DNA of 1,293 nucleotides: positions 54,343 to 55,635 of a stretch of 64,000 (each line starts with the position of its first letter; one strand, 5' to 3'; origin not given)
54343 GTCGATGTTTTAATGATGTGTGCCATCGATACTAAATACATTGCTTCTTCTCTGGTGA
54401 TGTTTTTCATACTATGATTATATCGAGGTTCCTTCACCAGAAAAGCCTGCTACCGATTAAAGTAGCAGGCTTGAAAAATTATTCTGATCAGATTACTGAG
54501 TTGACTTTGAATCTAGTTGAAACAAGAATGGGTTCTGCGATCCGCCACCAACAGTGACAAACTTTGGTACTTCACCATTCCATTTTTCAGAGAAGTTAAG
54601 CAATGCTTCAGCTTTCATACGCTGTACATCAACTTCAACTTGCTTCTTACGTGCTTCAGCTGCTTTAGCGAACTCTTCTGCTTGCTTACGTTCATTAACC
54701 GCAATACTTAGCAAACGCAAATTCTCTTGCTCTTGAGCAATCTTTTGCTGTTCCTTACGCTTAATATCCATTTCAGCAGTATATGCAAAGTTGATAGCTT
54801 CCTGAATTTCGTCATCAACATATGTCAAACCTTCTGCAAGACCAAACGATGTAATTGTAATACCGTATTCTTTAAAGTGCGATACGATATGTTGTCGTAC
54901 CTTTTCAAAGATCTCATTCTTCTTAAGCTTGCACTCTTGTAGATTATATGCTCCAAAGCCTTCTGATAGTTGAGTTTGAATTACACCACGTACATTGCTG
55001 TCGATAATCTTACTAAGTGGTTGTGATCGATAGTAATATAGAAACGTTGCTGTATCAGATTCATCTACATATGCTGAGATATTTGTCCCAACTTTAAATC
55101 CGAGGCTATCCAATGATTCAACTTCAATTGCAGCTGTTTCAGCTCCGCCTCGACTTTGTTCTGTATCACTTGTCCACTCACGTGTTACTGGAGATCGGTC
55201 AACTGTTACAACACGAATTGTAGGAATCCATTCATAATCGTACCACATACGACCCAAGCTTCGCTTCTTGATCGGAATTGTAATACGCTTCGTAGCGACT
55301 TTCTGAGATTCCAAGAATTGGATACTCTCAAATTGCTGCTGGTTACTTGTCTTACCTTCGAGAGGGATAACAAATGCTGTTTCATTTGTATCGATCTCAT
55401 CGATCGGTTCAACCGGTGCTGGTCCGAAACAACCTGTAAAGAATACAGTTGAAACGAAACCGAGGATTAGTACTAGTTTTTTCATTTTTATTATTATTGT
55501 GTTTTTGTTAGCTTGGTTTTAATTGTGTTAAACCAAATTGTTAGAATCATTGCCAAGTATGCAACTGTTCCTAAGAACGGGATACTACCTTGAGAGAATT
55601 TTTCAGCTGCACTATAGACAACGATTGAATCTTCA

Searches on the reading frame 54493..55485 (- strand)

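Call 11: search_protein_families(library=phrogs, proteins=[window:54493-55485:-], max_evalue=0.00001)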
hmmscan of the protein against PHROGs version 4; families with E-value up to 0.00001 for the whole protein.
window:54493-55485:- (330 aa): 1 family
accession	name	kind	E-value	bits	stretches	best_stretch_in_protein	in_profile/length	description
phrog_200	-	other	1.6e-19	71.3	1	1-325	81-360/379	lipoprotein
